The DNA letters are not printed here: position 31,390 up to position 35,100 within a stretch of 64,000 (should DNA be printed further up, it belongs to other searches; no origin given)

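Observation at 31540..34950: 1136-aa secreted repeat protein translationally coupled to motB: candidate undescribed periplasmic stator scaffold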

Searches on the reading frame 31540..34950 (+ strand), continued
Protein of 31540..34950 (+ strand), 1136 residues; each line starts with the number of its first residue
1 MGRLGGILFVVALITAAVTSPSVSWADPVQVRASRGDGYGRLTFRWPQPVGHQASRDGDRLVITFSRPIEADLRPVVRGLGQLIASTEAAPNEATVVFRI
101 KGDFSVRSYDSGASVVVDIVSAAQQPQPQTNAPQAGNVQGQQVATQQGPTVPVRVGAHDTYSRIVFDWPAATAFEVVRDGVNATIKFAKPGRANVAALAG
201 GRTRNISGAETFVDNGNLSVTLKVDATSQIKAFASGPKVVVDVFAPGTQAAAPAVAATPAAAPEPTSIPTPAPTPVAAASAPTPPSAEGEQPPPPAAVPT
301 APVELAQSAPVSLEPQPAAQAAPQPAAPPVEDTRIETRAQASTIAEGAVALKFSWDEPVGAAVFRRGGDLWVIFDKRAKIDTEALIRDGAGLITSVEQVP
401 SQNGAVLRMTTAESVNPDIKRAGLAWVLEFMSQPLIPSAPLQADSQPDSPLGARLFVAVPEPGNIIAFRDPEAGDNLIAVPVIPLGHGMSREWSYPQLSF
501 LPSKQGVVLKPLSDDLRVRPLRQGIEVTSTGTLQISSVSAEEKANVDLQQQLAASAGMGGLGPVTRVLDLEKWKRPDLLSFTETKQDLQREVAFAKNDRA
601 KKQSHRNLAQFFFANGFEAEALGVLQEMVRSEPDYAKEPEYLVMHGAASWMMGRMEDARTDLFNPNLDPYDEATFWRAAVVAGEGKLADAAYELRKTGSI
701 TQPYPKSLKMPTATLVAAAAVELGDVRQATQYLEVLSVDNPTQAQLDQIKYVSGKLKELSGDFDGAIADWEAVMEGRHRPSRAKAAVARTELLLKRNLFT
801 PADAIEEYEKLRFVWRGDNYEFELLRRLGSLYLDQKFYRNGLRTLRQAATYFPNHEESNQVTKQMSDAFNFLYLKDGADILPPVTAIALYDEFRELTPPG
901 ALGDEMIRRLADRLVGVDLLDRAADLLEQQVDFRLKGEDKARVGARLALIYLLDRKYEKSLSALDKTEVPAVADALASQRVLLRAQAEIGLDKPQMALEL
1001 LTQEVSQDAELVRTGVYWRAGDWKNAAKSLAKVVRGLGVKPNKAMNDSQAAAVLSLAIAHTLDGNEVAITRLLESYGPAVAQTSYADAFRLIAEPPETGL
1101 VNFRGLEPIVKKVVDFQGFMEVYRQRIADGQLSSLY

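Call 23: get_annotated_region(hit=H3, flank=9000)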
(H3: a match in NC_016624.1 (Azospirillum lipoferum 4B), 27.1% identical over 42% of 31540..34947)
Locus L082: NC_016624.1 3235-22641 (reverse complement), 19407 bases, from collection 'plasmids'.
description: Azospirillum lipoferum 4B plasmid AZO_p5, complete sequence
organism: Azospirillum lipoferum 4B (NCBI taxid 862719)
taxonomy: Bacteria; Pseudomonadota; Alphaproteobacteria; Rhodospirillales; Azospirillaceae; Azospirillum; Azospirillum lipoferum; Azospirillum lipoferum 4B
host: -; source: -; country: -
typing (MOB-suite, as given by PLSDB): mobilizable; relaxase MOBP
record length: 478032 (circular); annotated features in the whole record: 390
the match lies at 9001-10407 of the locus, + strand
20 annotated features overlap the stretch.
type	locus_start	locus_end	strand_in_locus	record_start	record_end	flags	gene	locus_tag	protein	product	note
CDS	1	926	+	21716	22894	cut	fliM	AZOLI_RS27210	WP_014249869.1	flagellar motor switch protein FliM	GO:0001539 - cilium or flagellum-dependent cell motility [Evidence IEA]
CDS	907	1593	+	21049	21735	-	-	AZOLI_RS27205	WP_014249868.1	DUF6468 domain-containing protein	-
CDS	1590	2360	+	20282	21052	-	-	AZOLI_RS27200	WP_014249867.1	hypothetical protein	-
CDS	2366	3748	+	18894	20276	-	-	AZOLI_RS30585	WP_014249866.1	flagellar hook-length control protein FliK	-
CDS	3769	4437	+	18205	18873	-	-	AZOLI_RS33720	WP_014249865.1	flagellar hook assembly protein FlgD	-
CDS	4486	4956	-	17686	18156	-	-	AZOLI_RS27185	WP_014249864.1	hypothetical protein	-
CDS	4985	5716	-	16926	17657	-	flgH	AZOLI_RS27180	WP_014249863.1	flagellar basal body L-ring protein FlgH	GO:0071973 - bacterial-type flagellum-dependent cell motility [Evidence IEA]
CDS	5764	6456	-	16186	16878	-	flgA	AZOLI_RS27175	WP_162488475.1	flagellar basal body P-ring formation chaperone FlgA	GO:0001539 - cilium or flagellum-dependent cell motility [Evidence IEA]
CDS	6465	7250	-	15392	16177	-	flgG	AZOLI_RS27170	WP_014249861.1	flagellar basal-body rod protein FlgG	GO:0071973 - bacterial-type flagellum-dependent cell motility [Evidence IEA]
CDS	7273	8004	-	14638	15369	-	flgF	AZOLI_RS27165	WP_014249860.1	flagellar basal-body rod protein FlgF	GO:0001539 - cilium or flagellum-dependent cell motility [Evidence IEA]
CDS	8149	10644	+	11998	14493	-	-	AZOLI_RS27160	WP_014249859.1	hypothetical protein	-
CDS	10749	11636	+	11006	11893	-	motA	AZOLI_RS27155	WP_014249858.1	flagellar motor stator protein MotA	-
CDS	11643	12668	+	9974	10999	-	-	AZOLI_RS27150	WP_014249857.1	flagellar motor protein MotB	-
CDS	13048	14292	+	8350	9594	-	-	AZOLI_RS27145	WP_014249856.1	flagellar hook protein FlgE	GO:0071973 - bacterial-type flagellum-dependent cell motility [Evidence IEA]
CDS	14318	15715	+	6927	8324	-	flgK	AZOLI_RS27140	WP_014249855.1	flagellar hook-associated protein FlgK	GO:0001539 - cilium or flagellum-dependent cell motility [Evidence IEA]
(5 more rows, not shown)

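Call 25: search_dna_similar(query=L081:8923-10566:+, collection=plasmids, mode=protein, max_evalue=0.001, max_rows=60, rows=spread)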
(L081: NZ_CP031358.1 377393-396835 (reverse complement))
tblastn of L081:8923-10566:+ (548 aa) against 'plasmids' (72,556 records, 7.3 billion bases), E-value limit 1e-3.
Records with a match: 2; places in all: 2; records where one place covers at least 80% of the query: 2.
Best place of each record, by identity: >=99% 1; <60% 1.
By first word of the organism name: Erythrobacter 1; Sphingobium 1.
By predicted mobility (MOB-suite, as given by PLSDB): non-mobilizable 1; conjugative 1.
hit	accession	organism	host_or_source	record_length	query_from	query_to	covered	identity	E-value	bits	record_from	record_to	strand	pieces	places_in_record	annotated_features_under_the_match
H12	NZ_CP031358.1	Erythrobacter aureus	marine sediment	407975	1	548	100%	100.0%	0e+0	1091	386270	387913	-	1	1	hypothetical protein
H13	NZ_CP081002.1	Sphingobium sp. V4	cell culture,soil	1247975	2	540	98%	48.4%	2e-140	456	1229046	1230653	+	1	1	record has no annotation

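Call 35: predict_structure(alignment_id=A1)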
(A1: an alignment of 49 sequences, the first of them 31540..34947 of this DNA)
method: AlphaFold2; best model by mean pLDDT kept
length: 1136 residues; sequences in the alignment: 49
mean_pLDDT: 85.7   pTM: 0.59
mean pLDDT of the five models: 85.7, 85.1, 82.8, 81.9, 81.8
residues with pLDDT >= 90: 754; 70-90: 223; 50-70: 46; < 50: 113
segments of 3 or more residues with pLDDT < 50: 1-3, 20-23, 124-145, 257-291, 296-328, 558-560, 1098-1104, 1113-1116
pLDDT, mean of each block of 10 residues (from residue 1): 63 70 73 93 96 96 96 95 92 94 94 96 46 33 57 94 97 94 96 92 93 91 96 96 94 62 36 40 41 46 39 39 44 73 84 94 95 95 90 93 95 93 95 91 89 91 96 94 94 92 97 93 94 81 82 63 82 76 93 93 94 95 96 94 97 95 97 97 94 94 92 96 94 92 95 97 97 95 96 97 96 87 96 96 97 94 96 91 88 93 91 87 92 90 93 94 93 90 93 92 90 89 90 91 90 89 86 91 86 62 50 55 73 67
secondary structure, 60 per line:
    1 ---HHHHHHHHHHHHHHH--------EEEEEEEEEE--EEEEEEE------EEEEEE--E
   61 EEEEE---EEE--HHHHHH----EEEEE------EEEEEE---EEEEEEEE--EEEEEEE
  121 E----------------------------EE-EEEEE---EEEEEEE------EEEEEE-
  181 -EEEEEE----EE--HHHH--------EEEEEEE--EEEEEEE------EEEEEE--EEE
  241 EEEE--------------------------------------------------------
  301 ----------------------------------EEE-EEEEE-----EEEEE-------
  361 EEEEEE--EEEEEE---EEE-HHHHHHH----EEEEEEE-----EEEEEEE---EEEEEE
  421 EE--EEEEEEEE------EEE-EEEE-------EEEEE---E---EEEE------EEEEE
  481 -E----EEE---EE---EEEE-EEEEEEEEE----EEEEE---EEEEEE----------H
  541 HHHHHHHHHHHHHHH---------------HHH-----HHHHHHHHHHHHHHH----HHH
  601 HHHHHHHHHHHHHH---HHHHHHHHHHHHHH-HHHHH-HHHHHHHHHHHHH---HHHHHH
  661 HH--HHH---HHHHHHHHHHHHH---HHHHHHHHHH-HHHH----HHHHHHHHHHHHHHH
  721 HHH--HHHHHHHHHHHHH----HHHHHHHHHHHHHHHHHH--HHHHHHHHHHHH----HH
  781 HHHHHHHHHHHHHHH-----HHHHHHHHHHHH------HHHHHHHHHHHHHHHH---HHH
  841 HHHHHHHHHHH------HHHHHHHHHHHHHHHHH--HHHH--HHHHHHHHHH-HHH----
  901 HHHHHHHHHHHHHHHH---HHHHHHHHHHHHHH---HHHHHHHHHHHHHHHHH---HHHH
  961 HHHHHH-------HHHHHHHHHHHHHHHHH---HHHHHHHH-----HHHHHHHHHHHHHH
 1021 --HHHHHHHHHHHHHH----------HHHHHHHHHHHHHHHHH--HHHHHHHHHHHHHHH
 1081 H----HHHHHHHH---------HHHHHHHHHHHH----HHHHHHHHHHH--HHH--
elements in order (helices of 4 or more, strands of 3 or more residues): H4-18 E27-36 E39-45 E52-57 E60-65 E69-71 H74-79 E84-88 E95-100 E104-111 E114-121 E153-157 E161-167 E174-179 E182-187 H196-199 E208-214 E217-223 E230-235 E238-244 E335-337 E339-343 E349-353 E361-366 E369-374 E378-380 H382-388 E393-399 E405-411 E415-422 E425-432 E439-441 E443-446 E454-458 E466-469 E476-480 E487-489 E498-501 E503-511 E516-520 E524-529 H540-555 H579-593 H598-614 H618-631 H633-637 H639-651 H655-662 H671-683 H687-696 H698-701 H706-723 H726-738 H743-760 H763-774 H779-795 H801-812 H819-834 H838-851 H858-874 H877-880 H883-892 H901-916 H920-933 H937-953 H957-966 H974-990 H994-1001 H1007-1020 H1023-1036 H1047-1063 H1066-1081 H1086-1093 H1103-1114 H1119-1129

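Call 37: fold_search(model_id=the predicted structure, library=pdb)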
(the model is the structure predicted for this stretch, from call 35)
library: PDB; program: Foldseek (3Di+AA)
matches with E <= 10: 1405; with E <= 0.001: 144
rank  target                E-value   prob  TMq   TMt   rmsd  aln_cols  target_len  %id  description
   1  9hmf_K                2.3e-09  1.00  0.13  0.18  28.6       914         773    9  Periplasmic scaffold of the Campylobacter jejuni flagellar motor (alpha carbon trace) (released 2024-12-25)
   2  8fgw_D                1.4e-06  1.00  0.15  0.13  25.5       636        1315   14  Human IFT-A complex structures provide molecular insights into ciliary transport (released 2023-02-22)
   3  8hmd_C                2.2e-06  1.00  0.19  0.17  23.2       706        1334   12  base module state 2 of Tetrahymena IFT-A (released 2023-06-14)
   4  8dtf_A                3.1e-06  1.00  0.16  0.20  13.4       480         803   17  Cryo-EM structure of the full length Arabidopsis SPY with complete TPRs (released 2023-03-08)
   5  7y4i_A                3.2e-06  1.00  0.16  0.19  13.8       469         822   17  Crystal structure of SPINDLY in complex with GDP (released 2022-12-07)
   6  9rtt_Q                4.0e-06  1.00  0.18  0.22  19.9       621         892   12  Activated Elongation Complex with IWS1 and ELOF1 (released 2025-09-03)
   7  1w3b_A                4.3e-06  1.00  0.18  0.38  14.8       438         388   17  The superhelical TPR domain of O-linked GlcNAc transferase reveals structural similarities to importin alpha. (released 2004-09-09)
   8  8bbg_D                4.5e-06  1.00  0.16  0.15  24.6       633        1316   15  Structure of the IFT-A complex; anterograde IFT-A train model (released 2022-12-21)
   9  7y4i_B                5.9e-06  1.00  0.16  0.20  13.3       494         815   17  Crystal structure of SPINDLY in complex with GDP (released 2022-12-07)
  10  8fy4_B                6.6e-06  1.00  0.20  0.37  15.5       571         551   11  Structure of NOT1:NOT10:NOT11 module of the chicken CCR4-NOT complex (released 2023-08-30)
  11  8gl8_I                8.3e-06  1.00  0.16  0.25  25.4       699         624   12  The Type 9 Secretion System Extended Translocon - SprA-PorV-PPI-RemZ-SkpA-SprE complex (released 2024-01-31)
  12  1w3b_B                8.6e-06  1.00  0.15  0.35  16.3       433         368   17  The superhelical TPR domain of O-linked GlcNAc transferase reveals structural similarities to importin alpha. (released 2004-09-09)
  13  8dtg_A                9.3e-06  1.00  0.16  0.20  13.2       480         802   17  Cryo-EM structure of Arabidopsis SPY alternative conformation 1 (released 2023-03-08)
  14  5dse_C                1.1e-05  1.00  0.13  0.19  19.9       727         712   11  Crystal Structure of the TTC7B/Hyccin Complex (released 2015-12-02)
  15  9hvq_Q                1.3e-05  1.00  0.15  0.19  24.1       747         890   12  Structure of the transcribing Pol II-DSIF-PAF-SPT6-RECQL5 complex (released 2025-07-16)
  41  7t7t_A                6.7e-05  1.00  0.13  0.26  27.3       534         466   12  Structure of TSK/BRU1 bound to histone H3.1 (released 2022-03-30)
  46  7t7t_B                6.9e-05  1.00  0.13  0.26  26.6       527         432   11  Structure of TSK/BRU1 bound to histone H3.1 (released 2022-03-30)
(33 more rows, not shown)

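Call 47: search_protein_families(library=ncbifam, proteins=[L081:8923-10566:+, L082:8149-10641:+], max_evalue=1)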
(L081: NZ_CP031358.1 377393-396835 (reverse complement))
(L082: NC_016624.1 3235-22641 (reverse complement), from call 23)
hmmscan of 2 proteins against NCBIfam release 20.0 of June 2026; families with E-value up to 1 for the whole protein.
L081:8923-10566:+ (548 aa): 4 families
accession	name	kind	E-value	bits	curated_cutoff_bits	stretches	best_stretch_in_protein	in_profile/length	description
NF052415.1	T3SS_chap_SctY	equivalog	1.7e-05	25.3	70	1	134-193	37-102/106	type III secretion apparatus assembly chaperone SctY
NF052312.1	T9SS_PorW_SprE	equivalog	0.0053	15.4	250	1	339-427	120-209/716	type IX secretion system periplasmic lipoprotein PorW/SprE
TIGR02795.1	tol_pal_ybgF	equivalog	0.0069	17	90.1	1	27-89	37-99/119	tol-pal system protein YbgF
NF047558.1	TPR_END_plus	domain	0.036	14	32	0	366-384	5-23/56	TPR end-of-group domain-containing protein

L082:8149-10641:+ (831 aa): 2 families
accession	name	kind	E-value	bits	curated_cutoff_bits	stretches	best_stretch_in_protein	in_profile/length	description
NF052415.1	T3SS_chap_SctY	equivalog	0.0013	19.2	70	1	613-676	36-100/106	type III secretion apparatus assembly chaperone SctY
NF052312.1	T9SS_PorW_SprE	equivalog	0.12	11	250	0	449-557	206-313/716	type IX secretion system periplasmic lipoprotein PorW/SprE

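Call 48: search_protein_families(library=pfam, proteins=[L081:8923-10566:+, L082:8149-10641:+], max_evalue=1)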
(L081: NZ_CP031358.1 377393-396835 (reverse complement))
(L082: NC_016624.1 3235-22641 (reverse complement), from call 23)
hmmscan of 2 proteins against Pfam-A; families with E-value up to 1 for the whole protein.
L081:8923-10566:+ (548 aa): 12 families
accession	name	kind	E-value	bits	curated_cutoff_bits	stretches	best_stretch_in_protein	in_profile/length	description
PF21545.3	T7SS_EccA1_N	-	5.3e-08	32.9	27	2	9-105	111-207/272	T7SS, ESX-1 secretion system protein EccA1, N-terminal domain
PF12895.13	ANAPC3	-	1.4e-07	32.1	27.2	0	22-89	17-79/82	Anaphase-promoting complex, cyclosome, subunit 3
PF14559.12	TPR_19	-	1.3e-05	25.8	25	2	150-195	4-52/68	Tetratricopeptide repeat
PF13174.12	TPR_6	-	6.6e-05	23.7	26.3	0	170-196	2-28/33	Tetratricopeptide repeat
PF07719.23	TPR_2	-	0.0031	18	27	0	170-190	3-23/34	Tetratricopeptide repeat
PF13428.12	TPR_14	-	0.0037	18.3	23.5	0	366-402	7-42/44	Tetratricopeptide repeat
PF22256.2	BDI_1685-like_C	-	0.035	14.3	27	0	19-58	40-79/192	BDI_1685-like, C-terminal domain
PF13181.12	TPR_8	-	0.036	14.7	25.7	0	170-188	3-21/34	Tetratricopeptide repeat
PF23300.3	HEAT_Nup120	-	0.065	13.5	29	1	150-197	9-55/170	Nucleoporin Nup120, HEAT repeats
PF00515.34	TPR_1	-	0.07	13.4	27.8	0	404-421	8-25/34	Tetratricopeptide repeat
PF11846.14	Wzy_C_2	-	0.11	12.9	28.5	0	463-496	147-180/191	Virulence factor membrane-bound polymerase, C-terminal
PF13432.12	TPR_16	-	0.19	12.7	32.7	2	143-196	3-59/65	Tetratricopeptide repeat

L082:8149-10641:+ (831 aa): 4 families
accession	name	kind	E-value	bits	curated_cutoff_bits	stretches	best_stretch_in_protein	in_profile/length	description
PF13176.12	TPR_7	-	0.0038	17.7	27.9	1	536-557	1-22/36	Tetratricopeptide repeat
PF14559.12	TPR_19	-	0.011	16.5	25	2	518-575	9-66/68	Tetratricopeptide repeat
PF07719.23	TPR_2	-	0.013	16.1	27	0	535-557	2-24/34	Tetratricopeptide repeat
PF12895.13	ANAPC3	-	0.18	12.5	27.2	0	692-743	25-80/82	Anaphase-promoting complex, cyclosome, subunit 3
